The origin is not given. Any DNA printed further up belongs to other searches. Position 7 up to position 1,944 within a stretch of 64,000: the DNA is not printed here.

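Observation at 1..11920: Envelope glycosylation supercluster: five or six putative GT-C paralogs, two polyprenyl-phosphate sugar synthase-like GT2s and a flippase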

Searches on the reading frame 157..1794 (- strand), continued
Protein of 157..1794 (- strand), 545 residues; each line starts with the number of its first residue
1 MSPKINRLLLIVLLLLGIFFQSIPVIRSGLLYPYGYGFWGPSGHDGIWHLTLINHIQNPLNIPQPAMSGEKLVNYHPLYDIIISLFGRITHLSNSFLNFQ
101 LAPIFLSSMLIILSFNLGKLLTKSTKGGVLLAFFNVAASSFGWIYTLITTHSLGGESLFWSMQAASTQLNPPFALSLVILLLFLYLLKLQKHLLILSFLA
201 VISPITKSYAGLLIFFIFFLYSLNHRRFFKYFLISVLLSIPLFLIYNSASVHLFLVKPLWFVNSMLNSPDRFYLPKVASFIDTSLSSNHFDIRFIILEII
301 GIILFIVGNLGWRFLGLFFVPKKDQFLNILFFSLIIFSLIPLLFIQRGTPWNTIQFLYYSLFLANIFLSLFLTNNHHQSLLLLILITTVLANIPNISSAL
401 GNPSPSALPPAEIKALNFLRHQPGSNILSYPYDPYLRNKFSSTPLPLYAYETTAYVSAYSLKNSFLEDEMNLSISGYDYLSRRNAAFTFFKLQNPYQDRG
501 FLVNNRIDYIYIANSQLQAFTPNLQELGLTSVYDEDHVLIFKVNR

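Call 48: search_protein_families(library=ncbifam, proteins=[L004:11654-12589:+, L004:12591-13514:+, L004:13490-14272:+, L004:14265-15416:+, L004:15409-16299:+, L004:16296-18689:+, L004:18673-19467:+, L004:19443-20732:+, L004:20719-21606:+], max_evalue=0.0001)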
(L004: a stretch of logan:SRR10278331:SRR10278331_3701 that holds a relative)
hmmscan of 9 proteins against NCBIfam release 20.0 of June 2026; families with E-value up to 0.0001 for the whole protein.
L004:11654-12589:+ (311 aa): 6 families
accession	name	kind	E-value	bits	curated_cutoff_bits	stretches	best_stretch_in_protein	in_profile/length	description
NF007482.0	PRK10073.1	equivalog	6.7e-12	45.1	423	1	3-112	4-120/334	glycosyltransferase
TIGR04283.1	glyco_like_mftF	equivalog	1.5e-09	37.8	182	1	7-105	1-100/221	TIGR04283 family arsenosugar biosynthesis glycosyltransferase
TIGR04195.1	S_glycosyl_SunS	equivalog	1.6e-09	37.2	350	1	3-160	55-210/421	SunS family peptide S-glycosyltransferase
TIGR04182.1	glyco_TIGR04182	equivalog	5e-06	26.1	325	1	8-101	3-96/293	S-layer glycoprotein N-glycosyltransferase AglJ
NF010496.0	PRK13915.1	equivalog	6.3e-06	25.5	262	1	3-58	29-90/307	glucosyl-3-phosphoglycerate synthase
NF045692.1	OglycostaseCruG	equivalog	3.5e-05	22.9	600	0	6-117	42-167/386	2'-O-glycosyltransferase CruG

L004:12591-13514:+ (307 aa): 5 families
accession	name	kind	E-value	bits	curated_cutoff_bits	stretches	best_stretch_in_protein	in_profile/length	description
TIGR01556.1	rhamnosyltran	subfamily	1.9e-18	66.6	200.55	2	32-126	20-113/281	rhamnosyltransferase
TIGR03937.1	PgaC_IcaA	equivalog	1.8e-12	46.9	422.3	1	3-122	46-160/407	poly-beta-1,6-N-acetyl-D-glucosamine synthase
NF041875.1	EPS_EpsD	equivalog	6.2e-08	32.4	370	0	21-138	18-135/325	exopolysaccharide biosynthesis glycosyltransferase EpsD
TIGR03111.1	glyc2_xrt_Gpos1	hypoth_equivalog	6.6e-06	25.2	363.95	1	3-125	50-169/439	TIGR03111 family XrtG-associated glycosyltransferase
NF050113.1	gal_furan_GlfT1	equivalog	2.1e-05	24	330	1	7-125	4-117/290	galactofuranosyltransferase GlfT1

L004:13490-14272:+ (260 aa): 0 families

L004:14265-15416:+ (383 aa): 17 families
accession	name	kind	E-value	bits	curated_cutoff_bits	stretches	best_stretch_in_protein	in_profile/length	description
TIGR03999.1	thiol_BshA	equivalog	3.1e-11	42.8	273.7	1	292-378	278-367/375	N-acetyl-alpha-D-glucosaminyl L-malate synthase BshA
NF047880.1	glyco_SdgA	exception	8.1e-09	34.6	800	1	291-382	394-488/488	serine-aspartate repeat adhesin O-glycosyltransferase SdgA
TIGR03449.1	mycothiol_MshA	equivalog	3e-07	29.7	462.5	1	176-377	192-396/406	D-inositol-3-phosphate glycosyltransferase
NF049988.1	MGlcDAGSynMgs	equivalog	9e-07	28.6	400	1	209-382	226-385/398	alpha-monoglucosyldiacylglycerol synthase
NF041876.1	EPS_EpsE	equivalog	1.1e-06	28.1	400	1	187-362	201-373/389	exopolysaccharide biosynthesis GT4 family glycosyltransferase EpsE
NF041010.1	glycosy_Agl16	equivalog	1.4e-06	27.4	575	1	295-376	262-343/352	glycosylation protein Agl16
NF038229.1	Glyco4_Geo_Pelo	equivalog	1.7e-06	27.3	400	1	300-380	251-332/338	GPMC system family 4 glycosyltransferase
NF047881.1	glyco_SdgB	exception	5.8e-06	25.2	800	1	295-378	404-490/496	serine-aspartate repeat adhesin O-glycosyltransferase SdgB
NF007396.0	PRK09922.1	equivalog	9e-06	24.8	385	1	175-352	161-328/361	lipopolysaccharide 1,6-galactosyltransferase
NF046085.1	XrtY_assoc_Gly1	equivalog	1.3e-05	24.3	400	1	189-381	202-381/387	XrtY-associated glycosyltransferase XYAG1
NF038295.1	EPS_HpsP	equivalog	1.6e-05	24.1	550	1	193-380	207-383/388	hormogonium polysaccharide biosynthesis glycosyltransferase HpsP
NF050056.1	ProtGlycPglH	equivalog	2e-05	23.8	600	0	174-383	159-352/354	GalNAc-alpha-(1->4)-GalNAc-alpha-(1->3)-diNAcBac-PP-undecaprenol alpha-1,4-N-acetyl-D-galactosaminyltransferase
TIGR02095.1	glgA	subfamily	2.2e-05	23.3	328.45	1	208-372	306-467/477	glycogen/starch synthase, ADP-glucose type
TIGR02472.1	sucr_P_syn_N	equivalog_domain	2.9e-05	23.1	576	0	291-380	345-437/439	sucrose-phosphate synthase, putative, glycosyltransferase domain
TIGR02470.1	sucr_synth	equivalog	3.6e-05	22.1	810.4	1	291-339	648-696/784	sucrose synthase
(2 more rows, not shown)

L004:15409-16299:+ (296 aa): 16 families
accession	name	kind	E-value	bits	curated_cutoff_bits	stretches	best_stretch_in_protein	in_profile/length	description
TIGR03965.1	mycofact_glyco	equivalog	4.6e-21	75.2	280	1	6-217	75-289/467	mycofactocin biosynthesis glycosyltransferase MftF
NF041875.1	EPS_EpsD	equivalog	1.5e-20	73.8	370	1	7-216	1-215/325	exopolysaccharide biosynthesis glycosyltransferase EpsD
NF050050.1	ProtGlycPglI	equivalog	1.5e-12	47.5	500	1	6-95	3-93/306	GalNAc(5)-diNAcBac-PP-undecaprenol beta-1,3-glucosyltransferase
NF047683.1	TeichurnBiosyTuaG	equivalog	4.4e-12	46.2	400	1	3-107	4-108/252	teichuronic acid biosynthesis protein TuaG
TIGR04283.1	glyco_like_mftF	equivalog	3.4e-11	43.2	182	1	7-200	1-177/221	TIGR04283 family arsenosugar biosynthesis glycosyltransferase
TIGR03937.1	PgaC_IcaA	equivalog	5.9e-11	41.9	422.3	1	5-111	45-151/407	poly-beta-1,6-N-acetyl-D-glucosamine synthase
NF007482.0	PRK10073.1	equivalog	2.1e-09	36.9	423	1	1-96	2-96/334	glycosyltransferase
NF053739.1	GlytfEpsEBac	equivalog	1.2e-08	34.3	450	1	7-197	3-191/265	glycosyltransferase EpsE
NF038299.1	EPS_HpsN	equivalog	1.2e-07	31.1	425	1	6-114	2-110/317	hormogonium polysaccharide biosynthesis glycosyltransferase HpsN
NF038302.1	EPS_HpsE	equivalog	1.3e-07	31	300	1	6-108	2-109/307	hormogonium polysaccharide biosynthesis glycosyltransferase HpsE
NF047588.1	GlcsyltransPgfSStrep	equivalog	2e-07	30.5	500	1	6-111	2-111/308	glycosyltransferase PgfS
NF045692.1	OglycostaseCruG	equivalog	9.9e-07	28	600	1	6-111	42-152/386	2'-O-glycosyltransferase CruG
TIGR03472.1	HpnI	equivalog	3.3e-05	22.9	310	1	28-215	64-259/373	bacteriohopanetetrol glucosamine biosynthesis glycosyltransferase HpnI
NF050819.1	PolSacchBiosHfsG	equivalog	5.3e-05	22.5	500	0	25-122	29-131/302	polysaccharide biosynthesis protein HfsG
TIGR01556.1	rhamnosyltran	subfamily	6.4e-05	22.3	200.55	1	36-209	23-201/281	rhamnosyltransferase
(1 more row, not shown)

L004:16296-18689:+ (797 aa): 1 family
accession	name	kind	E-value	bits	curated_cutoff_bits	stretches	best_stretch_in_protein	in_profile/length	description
NF047590.1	GlcsyltransPgfM2Strep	equivalog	3.9e-05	22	1500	1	714-783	807-876/884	glycosyltransferase PgfM2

L004:18673-19467:+ (264 aa): 15 families
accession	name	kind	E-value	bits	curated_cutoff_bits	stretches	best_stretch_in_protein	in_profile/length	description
TIGR04283.1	glyco_like_mftF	equivalog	2e-16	60.3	182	1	5-208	1-175/221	TIGR04283 family arsenosugar biosynthesis glycosyltransferase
TIGR01556.1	rhamnosyltran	subfamily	2.8e-16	59.6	200.55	1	22-222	10-204/281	rhamnosyltransferase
TIGR03937.1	PgaC_IcaA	equivalog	1.3e-14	54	422.3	1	5-114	47-159/407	poly-beta-1,6-N-acetyl-D-glucosamine synthase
NF041875.1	EPS_EpsD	equivalog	1.9e-14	53.8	370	1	5-220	1-208/325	exopolysaccharide biosynthesis glycosyltransferase EpsD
NF038302.1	EPS_HpsE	equivalog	4.8e-14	52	300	1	3-218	1-222/307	hormogonium polysaccharide biosynthesis glycosyltransferase HpsE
NF047683.1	TeichurnBiosyTuaG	equivalog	7.5e-14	52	400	1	5-121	8-128/252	teichuronic acid biosynthesis protein TuaG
TIGR03965.1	mycofact_glyco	equivalog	1.4e-10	40.6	280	1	7-220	78-282/467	mycofactocin biosynthesis glycosyltransferase MftF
TIGR03111.1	glyc2_xrt_Gpos1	hypoth_equivalog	2.3e-09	36.5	363.95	1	5-119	51-170/439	TIGR03111 family XrtG-associated glycosyltransferase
NF007482.0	PRK10073.1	equivalog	3.4e-09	36.1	423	1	4-92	7-97/334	glycosyltransferase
NF038299.1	EPS_HpsN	equivalog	4.7e-09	35.7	425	1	5-225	3-227/317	hormogonium polysaccharide biosynthesis glycosyltransferase HpsN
TIGR04009.1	wcaE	equivalog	7.5e-09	35.2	369.2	1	5-121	3-123/248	colanic acid biosynthesis glycosyltransferase WcaE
NF050050.1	ProtGlycPglI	equivalog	5.4e-08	32.5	500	1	4-106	3-109/306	GalNAc(5)-diNAcBac-PP-undecaprenol beta-1,3-glucosyltransferase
NF053739.1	GlytfEpsEBac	equivalog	6.8e-07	28.5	450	1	5-124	3-126/265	glycosyltransferase EpsE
NF007453.0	PRK10018.1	equivalog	1.6e-05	24.7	382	1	5-98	8-104/280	colanic acid biosynthesis glycosyltransferase WcaA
NF047588.1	GlcsyltransPgfSStrep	equivalog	1.7e-05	24.2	500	1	4-103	2-108/308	glycosyltransferase PgfS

L004:19443-20732:+ (429 aa): 0 families

L004:20719-21606:+ (296 aa): 0 families

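Call 49: search_protein_families(library=pfam, proteins=[L004:11654-12589:+, L004:12591-13514:+, L004:13490-14272:+, L004:14265-15416:+, L004:15409-16299:+, L004:16296-18689:+, L004:18673-19467:+, L004:19443-20732:+, L004:20719-21606:+], max_evalue=0.01)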
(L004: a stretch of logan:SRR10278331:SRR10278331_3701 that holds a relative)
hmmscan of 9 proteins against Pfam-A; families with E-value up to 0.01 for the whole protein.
L004:11654-12589:+ (311 aa): 1 family
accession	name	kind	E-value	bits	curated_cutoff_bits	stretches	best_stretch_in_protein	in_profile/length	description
PF00535.33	Glycos_transf_2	-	3.6e-18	66.5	23.3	1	8-136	1-137/168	Glycosyl transferase family 2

L004:12591-13514:+ (307 aa): 5 families
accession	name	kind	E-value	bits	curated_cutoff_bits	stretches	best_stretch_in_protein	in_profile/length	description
PF13641.12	Glyco_tranf_2_3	-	1e-14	55.6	27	1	4-242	3-217/230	Glycosyltransferase like family 2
PF00535.33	Glycos_transf_2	-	5.5e-14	52.9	23.3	1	6-160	2-132/168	Glycosyl transferase family 2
PF13632.12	Glyco_trans_2_3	-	1.2e-07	32.2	27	0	183-261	71-142/198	Glycosyl transferase family group 2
PF13506.12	Glyco_transf_21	-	0.00019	21.4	21.7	0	178-237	96-155/174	Glycosyl transferase family 21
PF10111.15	Glyco_tranf_2_2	-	0.0021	18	27.3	0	26-243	21-223/276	Glycosyltransferase like family 2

L004:13490-14272:+ (260 aa): 2 families
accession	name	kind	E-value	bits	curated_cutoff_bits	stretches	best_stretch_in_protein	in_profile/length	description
PF00535.33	Glycos_transf_2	-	1.9e-08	34.9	23.3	1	9-122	1-119/168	Glycosyl transferase family 2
PF10111.15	Glyco_tranf_2_2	-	5.5e-05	23.2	27.3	1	10-106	3-108/276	Glycosyltransferase like family 2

L004:14265-15416:+ (383 aa): 4 families
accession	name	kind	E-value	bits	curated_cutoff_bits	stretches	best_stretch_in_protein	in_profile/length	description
PF00534.26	Glycos_transf_1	-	1.1e-23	84.1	26.4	1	188-361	10-169/172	Glycosyl transferases group 1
PF13692.12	Glyco_trans_1_4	-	6.1e-15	56.2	27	1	194-349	2-141/142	Glycosyl transferases group 1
PF20706.3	GT4-conflict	-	0.00024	20.6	26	1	171-331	171-326/385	Family 4 Glycosyltransferase in conflict systems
PF13439.12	Glyco_transf_4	-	0.0028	18.1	28.5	0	16-59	2-38/170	Glycosyltransferase Family 4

L004:15409-16299:+ (296 aa): 6 families
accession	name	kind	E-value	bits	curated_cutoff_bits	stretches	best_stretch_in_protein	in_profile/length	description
PF00535.33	Glycos_transf_2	-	3.3e-22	79.6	23.3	1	8-167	1-164/168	Glycosyl transferase family 2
PF13641.12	Glyco_tranf_2_3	-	6.7e-18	66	27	1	7-230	3-226/230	Glycosyltransferase like family 2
PF13632.12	Glyco_trans_2_3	-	3.3e-07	30.7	27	1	89-213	2-128/198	Glycosyl transferase family group 2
PF10111.15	Glyco_tranf_2_2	-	6.7e-05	23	27.3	0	157-215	165-223/276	Glycosyltransferase like family 2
PF02709.20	Glyco_transf_7C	-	0.00045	20.3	23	1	156-198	20-62/78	N-terminal domain of galactosyltransferase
PF13506.12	Glyco_transf_21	-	0.0053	16.7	21.7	1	76-212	21-158/174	Glycosyl transferase family 21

L004:16296-18689:+ (797 aa): 1 family
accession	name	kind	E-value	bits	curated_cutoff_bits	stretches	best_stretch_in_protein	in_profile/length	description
PF09586.16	YfhO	-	1.2e-13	50.8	28.5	2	708-773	769-835/835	Bacterial membrane protein YfhO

L004:18673-19467:+ (264 aa): 6 families
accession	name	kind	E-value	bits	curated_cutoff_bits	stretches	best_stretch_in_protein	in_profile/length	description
PF00535.33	Glycos_transf_2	-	1.2e-23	84.3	23.3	1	6-116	1-114/168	Glycosyl transferase family 2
PF10111.15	Glyco_tranf_2_2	-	3.3e-12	46.9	27.3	1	20-204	17-202/276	Glycosyltransferase like family 2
PF13641.12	Glyco_tranf_2_3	-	4.7e-12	46.9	27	1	5-236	3-226/230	Glycosyltransferase like family 2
PF13632.12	Glyco_trans_2_3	-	6.9e-08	33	27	1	84-240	2-142/198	Glycosyl transferase family group 2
PF13712.12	Glyco_tranf_2_5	-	8e-07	29.4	27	1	68-220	41-191/210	Glycosyltransferase like family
PF02709.20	Glyco_transf_7C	-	1.7e-05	24.8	23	1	160-216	13-69/78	N-terminal domain of galactosyltransferase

L004:19443-20732:+ (429 aa): 0 families

L004:20719-21606:+ (296 aa): 1 family
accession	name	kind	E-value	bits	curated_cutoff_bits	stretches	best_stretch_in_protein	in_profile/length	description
PF13231.12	PMT_2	-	3.5e-05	24.5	26.1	1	65-216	2-154/160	Dolichyl-phosphate-mannose-protein mannosyltransferase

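Call 62: fold_search(model_id=the predicted structure, library=pdb)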
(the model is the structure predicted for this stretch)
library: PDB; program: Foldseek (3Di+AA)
matches with E <= 10: 154; with E <= 0.001: 12
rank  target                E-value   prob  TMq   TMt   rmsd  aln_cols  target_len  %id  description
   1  7zlh_A                2.6e-08  1.00  0.44  0.38  16.2       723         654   12  Cryo-EM structure of C-mannosyltransferase CeDPY19, in apo state, bound to CMT2-Fab and anti-Fab nanobody (released 2023-01-11)
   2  7zlg_A                5.7e-08  1.00  0.42  0.36  16.2       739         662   12  Cryo-EM structure of C-mannosyltransferase CeDPY19, in complex with acceptor peptide and bound to CMT2-Fab and anti-Fa (released 2023-01-11)
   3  7zli_A                1.4e-07  1.00  0.45  0.38  15.8       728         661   12  Cryo-EM structure of C-mannosyltransferase CeDPY19, in complex with Dol25-P-Man and bound to CMT2-Fab and anti-Fab nan (released 2023-01-11)
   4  6ezn_F                1.3e-06  1.00  0.51  0.44  13.3       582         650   10  Cryo-EM structure of the yeast oligosaccharyltransferase (OST) complex (released 2018-01-17)
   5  6s7t_A                2.7e-06  1.00  0.47  0.38  14.6       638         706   12  Cryo-EM structure of human oligosaccharyltransferase complex OST-B (released 2019-12-18)
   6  5ogl_A                2.7e-05  1.00  0.47  0.38  14.5       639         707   12  Structure of bacterial oligosaccharyltransferase PglB in complex with an acceptor peptide and an lipid-linked oligosac (released 2017-10-25)
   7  6gxc_A                2.8e-05  1.00  0.47  0.38  15.8       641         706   12  Bacterial oligosaccharyltransferase PglB in complex with an inhibitory peptide and a reactive lipid-linked oligosaccha (released 2018-11-14)
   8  6c26_A                5.0e-05  1.00  0.52  0.45  13.3       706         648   11  The Cryo-EM structure of a eukaryotic oligosaccharyl transferase complex (released 2018-01-31)
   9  3waj                  6.5e-05  1.00  0.48  0.35  13.5       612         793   13  Crystal structure of the Archaeoglobus fulgidus oligosaccharyltransferase (O29867_ARCFU) complex with Zn and sulfate (released 2013-10-30)
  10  3wak                  8.0e-05  1.00  0.48  0.32  13.9       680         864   11  Crystal structure of the Archaeoglobus fulgidus oligosaccharyltransferase (O29867_ARCFU) in the apo form (released 2013-10-30)
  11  7e9s_A                9.6e-05  1.00  0.47  0.32  15.4       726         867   11  Archaeal oligosaccharyltransferase AglB from Archaeoglobus fulgidus in complex with an inhibitory peptide and a dolich (released 2021-09-08)
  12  5ezm                  4.4e-04  1.00  0.41  0.42  16.0       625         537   11  Crystal Structure of ArnT from Cupriavidus metallidurans in the apo state (released 2016-02-17)
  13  8if8_C                4.1e-03  1.00  0.56  0.52   7.7       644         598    9  Arabinosyltransferase AftA (released 2023-05-31)
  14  8if8_B                5.6e-03  1.00  0.54  0.49   8.1       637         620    9  Arabinosyltransferase AftA (released 2023-05-31)
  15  3vu0_C                2.2e-02  1.00  0.15  0.49   7.1       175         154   12  Crystal structure of the C-terminal globular domain of oligosaccharyltransferase (AfAglB-S2, AF_0040, O30195_ARCFU) fr (released 2013-01-23)
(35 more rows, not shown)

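Call 66: search_solved_structures(query=L004:15409-16299:+, max_evalue=0.001)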
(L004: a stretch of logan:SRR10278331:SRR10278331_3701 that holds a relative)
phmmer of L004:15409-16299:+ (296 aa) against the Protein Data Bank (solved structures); distinct sequences matched with E-value up to 0.001: 18.
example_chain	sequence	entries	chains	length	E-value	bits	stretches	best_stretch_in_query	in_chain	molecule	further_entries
6yv7_B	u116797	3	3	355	1.3e-06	31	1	7-119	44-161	Glycosyl transferase, family 2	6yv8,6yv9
6yv7_A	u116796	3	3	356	1.3e-06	31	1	7-119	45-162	Glycosyl transferase, family 2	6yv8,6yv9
2z87_A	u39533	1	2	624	1.7e-06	30.6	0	7-107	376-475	Chondroitin synthase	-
2z86_A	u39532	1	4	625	1.7e-06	30.6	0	7-107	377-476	Chondroitin synthase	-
6s22_A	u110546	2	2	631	4.6e-06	29.2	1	110-237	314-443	Polypeptide N-acetylgalactosaminyltransferase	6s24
5hea_A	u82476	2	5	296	1.4e-05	27.5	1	5-104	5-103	Putative glycosyltransferase (GalT1)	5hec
6e7i_A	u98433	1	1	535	2.4e-05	26.8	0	152-211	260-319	Polypeptide N-acetylgalactosaminyltransferase 2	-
6nqt_A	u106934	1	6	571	2.9e-05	26.5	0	152-211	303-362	Polypeptide N-acetylgalactosaminyltransferase 2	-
2ffu_A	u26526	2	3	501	5.4e-05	25.7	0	152-211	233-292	Polypeptide N-acetylgalactosaminyltransferase 2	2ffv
6egs_A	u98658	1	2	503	5.4e-05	25.6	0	152-211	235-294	Polypeptide N-acetylgalactosaminyltransferase 2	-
5nqa_A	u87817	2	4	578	6.4e-05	25.4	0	154-211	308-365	Polypeptide N-acetylgalactosaminyltransferase 4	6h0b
4d11_C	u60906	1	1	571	7.8e-05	25.1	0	152-211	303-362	POLYPEPTIDE GALNAC-TRANSFERASE T2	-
4d0t_A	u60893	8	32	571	7.8e-05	25.1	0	152-211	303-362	POLYPEPTIDE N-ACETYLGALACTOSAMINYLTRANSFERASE 2 | POLYPEPTIDE GALNAC-TRANSFERASE T2 | GALNAC-T2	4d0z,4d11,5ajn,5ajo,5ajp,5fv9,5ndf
6p61_A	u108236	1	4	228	0.00014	24.3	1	1-104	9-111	Glycosyltransferase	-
5tze_C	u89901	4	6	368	0.00059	22.2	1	7-108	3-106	Glycosyl transferase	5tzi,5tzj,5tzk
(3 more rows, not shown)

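Call 67: search_solved_structures(query=L004:11654-12589:+, max_evalue=0.001)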
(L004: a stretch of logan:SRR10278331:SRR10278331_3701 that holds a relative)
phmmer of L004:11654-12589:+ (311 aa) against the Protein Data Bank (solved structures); distinct sequences matched with E-value up to 0.001: 4.
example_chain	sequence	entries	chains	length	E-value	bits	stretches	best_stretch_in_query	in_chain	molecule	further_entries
22ao_A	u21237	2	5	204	4.8e-17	65.3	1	4-174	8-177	GmaR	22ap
7msp_A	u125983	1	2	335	5.3e-11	45.4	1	4-193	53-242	SPbeta prophage-derived glycosyltransferase SunS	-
7msn_A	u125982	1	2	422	9.4e-11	44.6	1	4-194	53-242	SPbeta prophage-derived glycosyltransferase SunS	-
7msk_A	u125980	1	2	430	4.7e-06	29.2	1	3-130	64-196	Glyco_trans_2-like domain-containing protein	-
